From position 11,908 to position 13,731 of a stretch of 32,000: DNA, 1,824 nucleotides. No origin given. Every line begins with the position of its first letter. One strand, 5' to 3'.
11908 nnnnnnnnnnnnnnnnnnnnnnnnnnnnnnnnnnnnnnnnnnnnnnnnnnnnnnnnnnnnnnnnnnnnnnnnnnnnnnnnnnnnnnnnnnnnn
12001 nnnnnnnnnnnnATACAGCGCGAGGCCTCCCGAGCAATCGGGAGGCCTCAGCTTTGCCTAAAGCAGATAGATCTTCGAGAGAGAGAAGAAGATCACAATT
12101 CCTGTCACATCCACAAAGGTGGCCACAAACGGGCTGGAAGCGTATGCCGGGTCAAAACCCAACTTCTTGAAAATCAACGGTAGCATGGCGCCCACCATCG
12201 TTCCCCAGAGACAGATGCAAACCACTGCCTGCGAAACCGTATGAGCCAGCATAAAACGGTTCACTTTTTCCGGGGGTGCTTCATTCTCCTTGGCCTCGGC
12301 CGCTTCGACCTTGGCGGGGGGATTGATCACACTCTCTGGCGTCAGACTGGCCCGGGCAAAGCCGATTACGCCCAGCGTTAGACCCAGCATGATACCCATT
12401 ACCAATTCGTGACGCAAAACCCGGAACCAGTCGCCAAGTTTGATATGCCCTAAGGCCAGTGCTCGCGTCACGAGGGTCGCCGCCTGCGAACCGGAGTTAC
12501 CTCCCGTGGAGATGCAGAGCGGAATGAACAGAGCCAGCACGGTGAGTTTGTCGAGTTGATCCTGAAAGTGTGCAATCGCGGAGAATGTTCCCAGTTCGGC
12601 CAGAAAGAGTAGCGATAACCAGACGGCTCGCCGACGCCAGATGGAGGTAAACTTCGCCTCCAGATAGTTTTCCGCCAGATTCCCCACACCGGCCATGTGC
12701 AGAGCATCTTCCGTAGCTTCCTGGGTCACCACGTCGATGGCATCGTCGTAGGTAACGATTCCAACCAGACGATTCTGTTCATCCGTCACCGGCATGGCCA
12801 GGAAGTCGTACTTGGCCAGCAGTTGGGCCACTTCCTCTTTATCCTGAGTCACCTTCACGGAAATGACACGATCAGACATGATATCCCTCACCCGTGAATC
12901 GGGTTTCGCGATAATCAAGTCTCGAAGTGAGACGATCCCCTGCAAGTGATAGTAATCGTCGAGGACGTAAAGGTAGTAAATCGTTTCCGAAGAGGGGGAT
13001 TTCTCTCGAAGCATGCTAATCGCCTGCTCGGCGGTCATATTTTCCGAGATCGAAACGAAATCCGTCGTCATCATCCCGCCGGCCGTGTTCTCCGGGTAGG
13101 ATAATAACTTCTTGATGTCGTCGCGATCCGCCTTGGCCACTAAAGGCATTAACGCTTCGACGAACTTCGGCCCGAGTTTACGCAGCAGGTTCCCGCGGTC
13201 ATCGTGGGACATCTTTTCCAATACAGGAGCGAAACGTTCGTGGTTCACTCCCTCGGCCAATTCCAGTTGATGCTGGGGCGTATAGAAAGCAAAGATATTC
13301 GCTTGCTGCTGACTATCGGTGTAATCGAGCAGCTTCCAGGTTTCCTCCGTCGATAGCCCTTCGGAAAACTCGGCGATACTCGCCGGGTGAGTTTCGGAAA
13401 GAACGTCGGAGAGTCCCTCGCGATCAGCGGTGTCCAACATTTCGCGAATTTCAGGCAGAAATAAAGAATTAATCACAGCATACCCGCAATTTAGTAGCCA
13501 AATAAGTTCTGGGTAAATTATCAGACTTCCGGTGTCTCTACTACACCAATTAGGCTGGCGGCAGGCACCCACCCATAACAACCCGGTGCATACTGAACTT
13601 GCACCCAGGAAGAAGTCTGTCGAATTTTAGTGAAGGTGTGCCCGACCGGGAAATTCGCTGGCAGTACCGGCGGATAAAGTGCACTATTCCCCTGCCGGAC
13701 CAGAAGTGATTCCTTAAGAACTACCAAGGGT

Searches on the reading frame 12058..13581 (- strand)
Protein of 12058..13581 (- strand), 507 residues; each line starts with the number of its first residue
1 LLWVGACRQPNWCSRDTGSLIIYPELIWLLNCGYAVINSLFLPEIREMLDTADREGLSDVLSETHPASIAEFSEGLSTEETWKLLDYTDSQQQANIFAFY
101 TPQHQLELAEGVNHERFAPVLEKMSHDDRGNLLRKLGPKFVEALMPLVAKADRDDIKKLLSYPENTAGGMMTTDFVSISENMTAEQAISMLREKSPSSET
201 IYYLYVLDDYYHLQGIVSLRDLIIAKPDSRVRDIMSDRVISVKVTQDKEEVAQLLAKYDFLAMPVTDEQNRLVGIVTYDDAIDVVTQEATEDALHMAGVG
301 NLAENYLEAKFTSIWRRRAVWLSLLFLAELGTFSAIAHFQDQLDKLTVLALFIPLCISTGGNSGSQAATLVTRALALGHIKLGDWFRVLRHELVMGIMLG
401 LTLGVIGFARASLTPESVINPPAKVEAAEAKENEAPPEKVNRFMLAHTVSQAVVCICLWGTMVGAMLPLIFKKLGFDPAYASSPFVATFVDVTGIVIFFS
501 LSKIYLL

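Call 34: search_protein_families(library=pfam, proteins=[window:12058-13581:-], max_evalue=0.001)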
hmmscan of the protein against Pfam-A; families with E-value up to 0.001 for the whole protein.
window:12058-13581:- (507 aa): 3 families
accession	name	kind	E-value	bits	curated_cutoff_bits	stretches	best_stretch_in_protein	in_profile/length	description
PF01769.21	MgtE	-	3.3e-34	118.3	27.6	1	353-500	1-124/125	Divalent cation transporter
PF00571.33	CBS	-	4e-23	81.9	24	2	231-285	1-55/57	CBS domain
PF03448.22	MgtE_N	-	2.5e-20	73.3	25.9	1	65-165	2-102/102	MgtE intracellular N domain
